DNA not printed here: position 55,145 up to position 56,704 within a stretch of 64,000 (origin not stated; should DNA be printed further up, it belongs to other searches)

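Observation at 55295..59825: Rieske/cytochrome b operon with three multihaem cytochromes c and a DOMON protein instead of cytochrome c1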

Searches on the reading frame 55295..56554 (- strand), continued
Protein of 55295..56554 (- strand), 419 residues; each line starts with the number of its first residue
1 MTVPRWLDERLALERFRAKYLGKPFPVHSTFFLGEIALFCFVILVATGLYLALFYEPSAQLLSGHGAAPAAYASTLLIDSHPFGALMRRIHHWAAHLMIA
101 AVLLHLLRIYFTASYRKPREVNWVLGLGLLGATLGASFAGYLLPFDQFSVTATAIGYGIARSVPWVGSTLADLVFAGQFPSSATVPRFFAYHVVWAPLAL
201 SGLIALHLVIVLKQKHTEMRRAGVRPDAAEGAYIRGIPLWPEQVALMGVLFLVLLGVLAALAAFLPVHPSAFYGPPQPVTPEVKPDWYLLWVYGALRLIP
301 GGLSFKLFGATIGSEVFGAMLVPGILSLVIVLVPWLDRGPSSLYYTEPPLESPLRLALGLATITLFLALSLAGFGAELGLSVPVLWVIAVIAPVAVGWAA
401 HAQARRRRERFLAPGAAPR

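Call 43: get_annotated_region(hit=H7, flank=9000)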
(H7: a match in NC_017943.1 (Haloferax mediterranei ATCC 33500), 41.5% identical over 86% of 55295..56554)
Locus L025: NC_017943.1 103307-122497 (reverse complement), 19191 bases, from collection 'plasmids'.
description: Haloferax mediterranei ATCC 33500 plasmid pHM300, complete sequence
organism: Haloferax mediterranei ATCC 33500 (NCBI taxid 523841)
taxonomy: Archaea; Euryarchaeota; Halobacteria; Halobacteriales; Haloferacaceae; Haloferax; Haloferax mediterranei; Haloferax mediterranei ATCC 33500
host: -; source: -; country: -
typing (MOB-suite, as given by PLSDB): non-mobilizable
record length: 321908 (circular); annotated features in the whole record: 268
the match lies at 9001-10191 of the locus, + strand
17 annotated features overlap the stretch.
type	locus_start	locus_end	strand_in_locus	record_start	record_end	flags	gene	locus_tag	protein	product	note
CDS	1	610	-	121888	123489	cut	-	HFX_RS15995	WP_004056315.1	oleate hydratase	GO:0006631 - fatty acid metabolic process [Evidence IEA]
CDS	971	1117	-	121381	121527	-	-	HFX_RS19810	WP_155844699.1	hypothetical protein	-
CDS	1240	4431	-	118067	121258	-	-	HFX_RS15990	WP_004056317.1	type 2 lanthipeptide synthetase LanM family protein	-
CDS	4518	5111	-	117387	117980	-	-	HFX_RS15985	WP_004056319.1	hypothetical protein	-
CDS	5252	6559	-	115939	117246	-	-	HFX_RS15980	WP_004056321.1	MFS transporter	GO:0055085 - transmembrane transport [Evidence IEA]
CDS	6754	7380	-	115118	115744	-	-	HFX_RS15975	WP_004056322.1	TetR/AcrR family transcriptional regulator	GO:0006355 - regulation of DNA-templated transcription [Evidence IEA]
CDS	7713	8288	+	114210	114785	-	-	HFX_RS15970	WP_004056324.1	hypothetical protein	-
CDS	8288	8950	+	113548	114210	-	-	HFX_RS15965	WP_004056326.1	Rieske 2Fe-2S domain-containing protein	-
CDS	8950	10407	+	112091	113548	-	-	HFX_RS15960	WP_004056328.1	cytochrome bc complex cytochrome b subunit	-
CDS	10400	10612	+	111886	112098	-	-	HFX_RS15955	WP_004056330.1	hypothetical protein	-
CDS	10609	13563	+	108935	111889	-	narG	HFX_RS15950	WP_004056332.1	nitrate reductase subunit alpha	-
CDS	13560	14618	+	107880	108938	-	narH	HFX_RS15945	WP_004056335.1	nitrate reductase subunit beta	-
CDS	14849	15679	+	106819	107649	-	-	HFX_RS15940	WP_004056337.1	ethylbenzene dehydrogenase-related protein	-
CDS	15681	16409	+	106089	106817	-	-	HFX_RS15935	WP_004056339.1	molecular chaperone TorD family protein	-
CDS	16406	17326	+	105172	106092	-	-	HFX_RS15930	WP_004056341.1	hypothetical protein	-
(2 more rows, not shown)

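Call 47: search_dna_similar(query=window:55295-56554:-, collection=plasmids, mode=protein, max_rows=60, rows=spread)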
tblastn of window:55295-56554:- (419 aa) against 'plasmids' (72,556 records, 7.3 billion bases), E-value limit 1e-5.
Records with a match: 109; places in all: 117; records where one place covers at least 80% of the query: 73.
Best place of each record, by identity: <60% 109.
By first word of the organism name: Streptomyces 35; Azospirillum 11; Rhodococcus 8; Haloferax 4; Halomicrobium 3; Deinococcus 3; Methylobacterium 3; Mesorhizobium 3; Rhizobium 3; Sinorhizobium 3; and 28 more.
By predicted mobility (MOB-suite, as given by PLSDB): non-mobilizable 83; mobilizable 23; conjugative 3.
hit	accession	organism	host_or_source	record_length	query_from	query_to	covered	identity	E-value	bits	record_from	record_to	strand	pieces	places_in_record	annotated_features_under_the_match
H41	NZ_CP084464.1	Halomicrobium salinisoli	cell culture,gobi saline soil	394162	6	364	86%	46.1%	1e-58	296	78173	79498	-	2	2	cytochrome bc complex cytochrome b subunit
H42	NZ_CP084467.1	Halomicrobium salinisoli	cell culture,gobi saline soil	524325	6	364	86%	43.4%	2e-78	271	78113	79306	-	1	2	cytochrome bc complex cytochrome b subunit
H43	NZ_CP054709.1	Halarchaeum sp. CBA1220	solar salt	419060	6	363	85%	42.7%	2e-73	256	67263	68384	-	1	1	cytochrome bc complex cytochrome b subunit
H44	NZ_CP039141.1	Haloferax mediterranei ATCC 33500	Cell culture,Spain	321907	3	363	86%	41.5%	8e-77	266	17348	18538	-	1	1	cytochrome bc complex cytochrome b subunit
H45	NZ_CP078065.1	Haloferax larsenii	Cell culture,Salt Lake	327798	6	363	85%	41.1%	8e-74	258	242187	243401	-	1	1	cytochrome bc complex cytochrome b subunit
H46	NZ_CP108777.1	Embleya sp. NBC_00896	-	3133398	7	363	85%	38.3%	7e-51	191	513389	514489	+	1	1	none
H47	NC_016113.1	Streptantibioticus cattleyicolor NRRL 8057 = DSM 46488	-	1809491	7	363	85%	38.1%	1e-46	179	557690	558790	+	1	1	none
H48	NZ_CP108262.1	Streptomyces sp. NBC_00053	-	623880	7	363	85%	37.8%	9e-48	182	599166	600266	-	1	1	ubiquinol-cytochrome c reductase cytochrome b subunit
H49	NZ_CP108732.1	Streptomyces sp. NBC_00987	-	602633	7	363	85%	37.8%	2e-47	181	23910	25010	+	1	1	ubiquinol-cytochrome c reductase cytochrome b subunit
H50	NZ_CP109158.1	Streptomyces sp. NBC_01732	-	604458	7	363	85%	37.8%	2e-47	181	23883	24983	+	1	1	ubiquinol-cytochrome c reductase cytochrome b subunit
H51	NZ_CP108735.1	Streptomyces sp. NBC_00984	-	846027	7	363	85%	37.8%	2e-47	181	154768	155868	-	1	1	cytochrome bc complex cytochrome b subunit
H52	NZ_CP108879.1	Streptomyces sp. NBC_00822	-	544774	7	363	85%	37.8%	3e-47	181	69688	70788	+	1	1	ubiquinol-cytochrome c reductase cytochrome b subunit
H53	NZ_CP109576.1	Streptomyces sp. NBC_01369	-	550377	7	363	85%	37.8%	3e-47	181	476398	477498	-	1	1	ubiquinol-cytochrome c reductase cytochrome b subunit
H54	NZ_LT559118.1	Nonomuraea gerenzanensis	-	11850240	5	363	86%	37.5%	6e-45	174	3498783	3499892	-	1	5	none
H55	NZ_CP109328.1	Streptomyces sp. NBC_01591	-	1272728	7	363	85%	37.5%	1e-46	179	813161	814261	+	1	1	none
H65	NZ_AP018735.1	Rhodococcus erythropolis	-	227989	7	363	85%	34.4%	8e-39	156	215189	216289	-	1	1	cytochrome bc complex cytochrome b subunit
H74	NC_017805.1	Deinococcus gobiensis I-0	-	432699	6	304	71%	35.7%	1e-31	134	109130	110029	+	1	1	cytochrome b N-terminal domain-containing protein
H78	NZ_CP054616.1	Azospirillum oryzae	cell culture,soil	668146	3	338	80%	28.8%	3e-16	89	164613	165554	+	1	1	cytochrome b/b6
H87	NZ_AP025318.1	Fulvitalea axinellae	-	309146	5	300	71%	30.2%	2e-24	113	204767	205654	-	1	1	cytochrome b N-terminal domain-containing protein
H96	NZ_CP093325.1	Bacillus sp. N5-665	whole organism,peat soil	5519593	6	214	50%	33.6%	8e-24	111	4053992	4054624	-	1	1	none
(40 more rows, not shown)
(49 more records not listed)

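Call 48: get_annotated_region(hit=H74, flank=4000)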
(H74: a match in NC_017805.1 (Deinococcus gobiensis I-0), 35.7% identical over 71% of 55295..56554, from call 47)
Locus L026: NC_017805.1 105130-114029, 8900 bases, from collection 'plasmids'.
description: Deinococcus gobiensis I-0 plasmid P1, complete sequence
organism: Deinococcus gobiensis I-0 (NCBI taxid 745776)
taxonomy: Bacteria; Deinococcota; Deinococci; Deinococcales; Deinococcaceae; Deinococcus; Deinococcus gobiensis; Deinococcus gobiensis I-0
host: -; source: -; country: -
typing (MOB-suite, as given by PLSDB): non-mobilizable
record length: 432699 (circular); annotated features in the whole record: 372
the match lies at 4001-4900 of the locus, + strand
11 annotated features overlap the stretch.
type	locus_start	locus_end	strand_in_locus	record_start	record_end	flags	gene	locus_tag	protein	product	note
CDS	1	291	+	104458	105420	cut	coxB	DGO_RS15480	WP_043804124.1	cytochrome c oxidase subunit II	-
CDS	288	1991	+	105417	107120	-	-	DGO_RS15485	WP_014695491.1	cbb3-type cytochrome c oxidase subunit I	GO:0009060 - aerobic respiration [Evidence IEA]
CDS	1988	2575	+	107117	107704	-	-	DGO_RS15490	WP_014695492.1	cytochrome c oxidase subunit 3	-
CDS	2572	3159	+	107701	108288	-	-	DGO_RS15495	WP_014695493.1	cytochrome c oxidase assembly protein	-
CDS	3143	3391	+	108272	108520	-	-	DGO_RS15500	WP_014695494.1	hypothetical protein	-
CDS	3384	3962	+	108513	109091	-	-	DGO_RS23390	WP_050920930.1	Rieske 2Fe-2S domain-containing protein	-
CDS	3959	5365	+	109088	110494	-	-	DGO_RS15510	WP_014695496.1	cytochrome b N-terminal domain-containing protein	-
CDS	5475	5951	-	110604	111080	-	-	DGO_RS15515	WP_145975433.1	hypothetical protein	-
CDS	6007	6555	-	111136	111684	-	-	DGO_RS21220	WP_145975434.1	hypothetical protein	-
CDS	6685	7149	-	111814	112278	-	-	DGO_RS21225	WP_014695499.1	hypothetical protein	-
CDS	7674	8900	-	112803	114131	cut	-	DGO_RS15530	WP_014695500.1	diguanylate cyclase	GO:0009966 - regulation of signal transduction [Evidence IEA]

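Call 49: get_annotated_region(hit=H4, flank=3000)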
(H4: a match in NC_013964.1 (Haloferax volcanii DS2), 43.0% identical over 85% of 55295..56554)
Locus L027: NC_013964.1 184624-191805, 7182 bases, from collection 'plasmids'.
description: Haloferax volcanii DS2 plasmid pHV3, complete sequence
organism: Haloferax volcanii DS2 (NCBI taxid 309800)
taxonomy: Archaea; Euryarchaeota; Halobacteria; Halobacteriales; Haloferacaceae; Haloferax; Haloferax volcanii; Haloferax volcanii DS2
host: -; source: -; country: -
typing (MOB-suite, as given by PLSDB): non-mobilizable
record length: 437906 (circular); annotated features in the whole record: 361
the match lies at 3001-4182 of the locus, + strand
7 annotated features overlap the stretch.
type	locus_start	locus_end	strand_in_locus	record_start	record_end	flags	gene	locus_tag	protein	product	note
CDS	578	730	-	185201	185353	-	-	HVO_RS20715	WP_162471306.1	hypothetical protein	-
CDS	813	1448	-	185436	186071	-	narO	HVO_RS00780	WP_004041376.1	transcriptional regulator NarO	-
CDS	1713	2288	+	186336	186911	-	-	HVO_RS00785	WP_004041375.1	hypothetical protein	-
CDS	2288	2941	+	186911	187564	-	-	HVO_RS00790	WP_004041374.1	Rieske 2Fe-2S domain-containing protein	-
CDS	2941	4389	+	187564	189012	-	-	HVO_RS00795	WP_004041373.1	cytochrome bc complex cytochrome b subunit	-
CDS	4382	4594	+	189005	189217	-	-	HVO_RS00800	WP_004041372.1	hypothetical protein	-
CDS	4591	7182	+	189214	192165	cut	-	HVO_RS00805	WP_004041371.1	molybdopterin-dependent oxidoreductase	-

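Call 50: get_annotated_region(hit=H14, flank=3000)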
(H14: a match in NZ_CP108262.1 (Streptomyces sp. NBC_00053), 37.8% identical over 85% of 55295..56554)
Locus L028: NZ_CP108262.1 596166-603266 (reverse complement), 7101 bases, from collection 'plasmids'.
description: Streptomyces sp. NBC_00053 plasmid unnamed1, complete sequence
organism: Streptomyces sp. NBC_00053 (NCBI taxid 2975631)
taxonomy: Bacteria; Actinomycetota; Actinomycetes; Kitasatosporales; Streptomycetaceae; Streptomyces; Streptomyces sp. NBC 00053
host: -; source: -; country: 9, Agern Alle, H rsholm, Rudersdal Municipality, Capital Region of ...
typing (MOB-suite, as given by PLSDB): non-mobilizable
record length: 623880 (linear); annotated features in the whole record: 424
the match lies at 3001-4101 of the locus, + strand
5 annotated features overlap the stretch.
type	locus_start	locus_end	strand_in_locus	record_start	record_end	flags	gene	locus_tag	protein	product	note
CDS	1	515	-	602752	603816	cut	-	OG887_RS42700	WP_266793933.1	IS630 family transposase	-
CDS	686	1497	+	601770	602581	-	-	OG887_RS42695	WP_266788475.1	IS5 family transposase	-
CDS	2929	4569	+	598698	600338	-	-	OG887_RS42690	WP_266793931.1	ubiquinol-cytochrome c reductase cytochrome b subunit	-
CDS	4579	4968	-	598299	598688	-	-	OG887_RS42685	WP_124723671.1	cytochrome c oxidase subunit 4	-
CDS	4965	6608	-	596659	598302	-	ctaD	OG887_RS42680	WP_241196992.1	cytochrome c oxidase subunit I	-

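Call 51: get_annotated_region(hit=H87, flank=5000)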
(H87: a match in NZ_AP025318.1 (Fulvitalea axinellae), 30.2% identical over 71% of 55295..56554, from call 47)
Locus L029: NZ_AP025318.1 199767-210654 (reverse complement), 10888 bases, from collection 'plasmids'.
description: Fulvitalea axinellae strain DSM 100852 plasmid pFA4, complete sequence
organism: Fulvitalea axinellae (NCBI taxid 1182444)
taxonomy: Bacteria; Bacteroidota; Cytophagia; Cytophagales; Persicobacteraceae; Fulvitalea; Fulvitalea axinellae
host: -; source: -; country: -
typing (MOB-suite, as given by PLSDB): non-mobilizable
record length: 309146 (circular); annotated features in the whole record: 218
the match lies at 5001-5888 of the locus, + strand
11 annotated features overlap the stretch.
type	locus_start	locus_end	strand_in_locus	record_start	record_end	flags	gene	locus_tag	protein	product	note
CDS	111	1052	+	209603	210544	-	coxB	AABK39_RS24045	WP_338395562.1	cytochrome c oxidase subunit II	-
CDS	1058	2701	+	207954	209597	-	ctaD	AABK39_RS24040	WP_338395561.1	cytochrome c oxidase subunit I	-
CDS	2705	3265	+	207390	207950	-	-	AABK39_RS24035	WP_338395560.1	heme-copper oxidase subunit III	-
CDS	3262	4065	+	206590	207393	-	-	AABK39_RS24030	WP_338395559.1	cytochrome c oxidase assembly protein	-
CDS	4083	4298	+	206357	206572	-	-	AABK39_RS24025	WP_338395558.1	cytochrome c oxidase subunit 4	GO:0022900 - electron transport chain [Evidence IEA]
CDS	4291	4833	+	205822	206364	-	-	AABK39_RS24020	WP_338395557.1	Rieske 2Fe-2S domain-containing protein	-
CDS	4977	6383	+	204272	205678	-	-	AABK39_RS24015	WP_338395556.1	cytochrome b N-terminal domain-containing protein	-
CDS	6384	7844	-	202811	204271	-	-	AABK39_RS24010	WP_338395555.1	hypothetical protein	-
CDS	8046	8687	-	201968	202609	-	ribB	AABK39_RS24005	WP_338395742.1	3,4-dihydroxy-2-butanone-4-phosphate synthase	-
CDS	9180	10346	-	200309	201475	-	-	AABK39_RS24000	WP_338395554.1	hypothetical protein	-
CDS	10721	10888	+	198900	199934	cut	-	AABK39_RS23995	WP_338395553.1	non-reducing end alpha-L-arabinofuranosidase family hydrolase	GO:0046373 - L-arabinose metabolic process [Evidence IEA]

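Call 52: get_annotated_region(hit=H78, flank=1500)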
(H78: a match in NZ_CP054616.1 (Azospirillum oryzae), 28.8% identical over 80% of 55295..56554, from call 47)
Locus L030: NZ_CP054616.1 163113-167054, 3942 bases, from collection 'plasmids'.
description: Azospirillum oryzae strain KACC 14407 plasmid unnamed2, complete sequence
organism: Azospirillum oryzae (NCBI taxid 286727)
taxonomy: Bacteria; Pseudomonadota; Alphaproteobacteria; Rhodospirillales; Azospirillaceae; Azospirillum; Azospirillum oryzae
host: -; source: cell culture,soil; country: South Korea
typing (MOB-suite, as given by PLSDB): non-mobilizable
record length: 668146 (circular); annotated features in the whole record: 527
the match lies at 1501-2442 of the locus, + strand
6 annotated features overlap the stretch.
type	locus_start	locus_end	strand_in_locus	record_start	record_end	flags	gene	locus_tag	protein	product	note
CDS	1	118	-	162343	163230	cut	hemF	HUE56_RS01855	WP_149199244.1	oxygen-dependent coproporphyrinogen oxidase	GO:0006779 - porphyrin-containing compound biosynthetic process [Evidence IEA]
CDS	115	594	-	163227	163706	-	-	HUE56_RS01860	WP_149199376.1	tRNA (cytidine(34)-2'-O)-methyltransferase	-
CDS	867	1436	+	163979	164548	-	petA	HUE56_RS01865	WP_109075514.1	ubiquinol-cytochrome c reductase iron-sulfur subunit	GO:0009060 - aerobic respiration [Evidence IEA]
CDS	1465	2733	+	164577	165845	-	-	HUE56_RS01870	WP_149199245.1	cytochrome b/b6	-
CDS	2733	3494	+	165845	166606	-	-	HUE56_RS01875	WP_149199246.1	cytochrome c1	-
CDS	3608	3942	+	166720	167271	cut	-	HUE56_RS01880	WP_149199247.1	DUF924 family protein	-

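Call 53: get_annotated_region(hit=H65, flank=3000)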
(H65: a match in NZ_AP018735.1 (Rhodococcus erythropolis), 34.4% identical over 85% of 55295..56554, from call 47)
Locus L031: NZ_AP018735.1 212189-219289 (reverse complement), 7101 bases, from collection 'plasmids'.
description: Rhodococcus erythropolis strain JCM 2895 plasmid pR09L01
organism: Rhodococcus erythropolis (NCBI taxid 1833)
taxonomy: Bacteria; Actinomycetota; Actinomycetes; Mycobacteriales; Nocardiaceae; Rhodococcus; Rhodococcus erythropolis
host: -; source: -; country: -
typing (MOB-suite, as given by PLSDB): mobilizable; relaxase MOBP
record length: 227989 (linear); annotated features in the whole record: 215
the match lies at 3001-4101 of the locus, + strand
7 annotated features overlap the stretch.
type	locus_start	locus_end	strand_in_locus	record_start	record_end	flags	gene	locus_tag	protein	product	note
CDS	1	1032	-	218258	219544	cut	-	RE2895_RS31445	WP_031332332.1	hypothetical protein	-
CDS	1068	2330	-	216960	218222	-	-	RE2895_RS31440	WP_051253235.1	sigma-70 family RNA polymerase sigma factor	GO:0006352 - DNA-templated transcription initiation [Evidence IEA]; GO:0006355 - regulation of DNA-templated ...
CDS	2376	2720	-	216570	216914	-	-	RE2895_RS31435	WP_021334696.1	YciI family protein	-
CDS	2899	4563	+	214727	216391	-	-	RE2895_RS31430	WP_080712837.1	cytochrome bc complex cytochrome b subunit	-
CDS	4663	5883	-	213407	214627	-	-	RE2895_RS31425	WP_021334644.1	FAD-dependent monooxygenase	-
CDS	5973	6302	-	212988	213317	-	-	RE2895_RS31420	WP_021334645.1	antibiotic biosynthesis monooxygenase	-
CDS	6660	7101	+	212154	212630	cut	-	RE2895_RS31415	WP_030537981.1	PhzA/PhzB family protein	GO:0017000 - antibiotic biosynthetic process [Evidence IEA]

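Call 54: get_annotated_region(hit=H96, flank=2000)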
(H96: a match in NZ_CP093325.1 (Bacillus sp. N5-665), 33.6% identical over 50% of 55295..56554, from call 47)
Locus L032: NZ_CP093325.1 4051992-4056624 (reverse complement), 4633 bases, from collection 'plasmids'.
description: Bacillus sp. N5-665 strain N5/665 plasmid p1, complete sequence
organism: Bacillus sp. N5-665 (NCBI taxid 2925318)
taxonomy: Bacteria; Bacillota; Bacilli; Bacillales; Bacillaceae; Bacillus; Bacillus sp. N5-665
host: -; source: whole organism,peat soil; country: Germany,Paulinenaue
typing (MOB-suite, as given by PLSDB): non-mobilizable
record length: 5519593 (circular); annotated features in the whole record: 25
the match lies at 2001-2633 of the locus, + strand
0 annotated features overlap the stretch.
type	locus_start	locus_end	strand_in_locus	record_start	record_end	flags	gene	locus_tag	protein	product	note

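Call 57: list_cluster_members(proteins=[P0273, P0274, P0276, P0277, P0281, P0133, P0136, P0137, P0140, P0284])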
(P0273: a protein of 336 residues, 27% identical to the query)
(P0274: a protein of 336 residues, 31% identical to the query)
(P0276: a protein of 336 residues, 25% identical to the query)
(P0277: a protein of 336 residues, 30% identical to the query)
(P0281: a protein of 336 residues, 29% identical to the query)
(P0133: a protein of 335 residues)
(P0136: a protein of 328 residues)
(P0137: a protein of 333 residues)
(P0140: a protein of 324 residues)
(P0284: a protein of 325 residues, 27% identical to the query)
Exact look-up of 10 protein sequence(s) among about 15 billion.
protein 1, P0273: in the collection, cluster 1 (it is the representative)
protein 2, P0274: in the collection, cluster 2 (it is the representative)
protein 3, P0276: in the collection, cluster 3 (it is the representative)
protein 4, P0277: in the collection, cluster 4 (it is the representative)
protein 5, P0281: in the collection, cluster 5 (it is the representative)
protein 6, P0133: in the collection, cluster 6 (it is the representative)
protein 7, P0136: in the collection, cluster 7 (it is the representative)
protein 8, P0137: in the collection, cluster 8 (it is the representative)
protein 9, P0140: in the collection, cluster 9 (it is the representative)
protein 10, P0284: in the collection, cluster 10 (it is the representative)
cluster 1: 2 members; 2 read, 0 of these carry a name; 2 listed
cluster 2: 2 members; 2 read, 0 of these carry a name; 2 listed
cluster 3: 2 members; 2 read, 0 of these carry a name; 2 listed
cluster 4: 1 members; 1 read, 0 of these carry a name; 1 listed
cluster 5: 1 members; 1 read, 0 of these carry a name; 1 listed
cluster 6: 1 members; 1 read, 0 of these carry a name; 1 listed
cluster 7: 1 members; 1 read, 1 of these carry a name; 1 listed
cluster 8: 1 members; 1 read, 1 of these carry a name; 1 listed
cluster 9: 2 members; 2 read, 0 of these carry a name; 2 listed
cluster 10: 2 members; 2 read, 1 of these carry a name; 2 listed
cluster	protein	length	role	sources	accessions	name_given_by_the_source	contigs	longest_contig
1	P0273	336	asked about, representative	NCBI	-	-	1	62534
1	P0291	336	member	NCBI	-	-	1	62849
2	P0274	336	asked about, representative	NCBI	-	-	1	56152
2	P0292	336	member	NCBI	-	-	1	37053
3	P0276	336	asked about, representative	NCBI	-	-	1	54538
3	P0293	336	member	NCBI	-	-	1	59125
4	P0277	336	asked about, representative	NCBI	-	-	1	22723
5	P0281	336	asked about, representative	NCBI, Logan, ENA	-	-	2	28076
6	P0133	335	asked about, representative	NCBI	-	-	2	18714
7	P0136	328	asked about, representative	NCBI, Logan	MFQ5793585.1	MAG: DOMON domain-containing protein [Candidatus Bipolaricaulia bacterium]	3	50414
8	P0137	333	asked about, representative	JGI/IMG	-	hypothetical protein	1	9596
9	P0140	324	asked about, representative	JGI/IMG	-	-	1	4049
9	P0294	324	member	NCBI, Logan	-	-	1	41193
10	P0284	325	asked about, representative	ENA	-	-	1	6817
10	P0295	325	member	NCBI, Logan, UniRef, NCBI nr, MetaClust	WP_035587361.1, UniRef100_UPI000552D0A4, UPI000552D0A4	DOMON domain-containing protein [Hippea jasoniae] | DOMON domain-containing protein n=1 Tax=Hippea jasoniae TaxID=944479 RepID=UPI000552D0A4 | status=active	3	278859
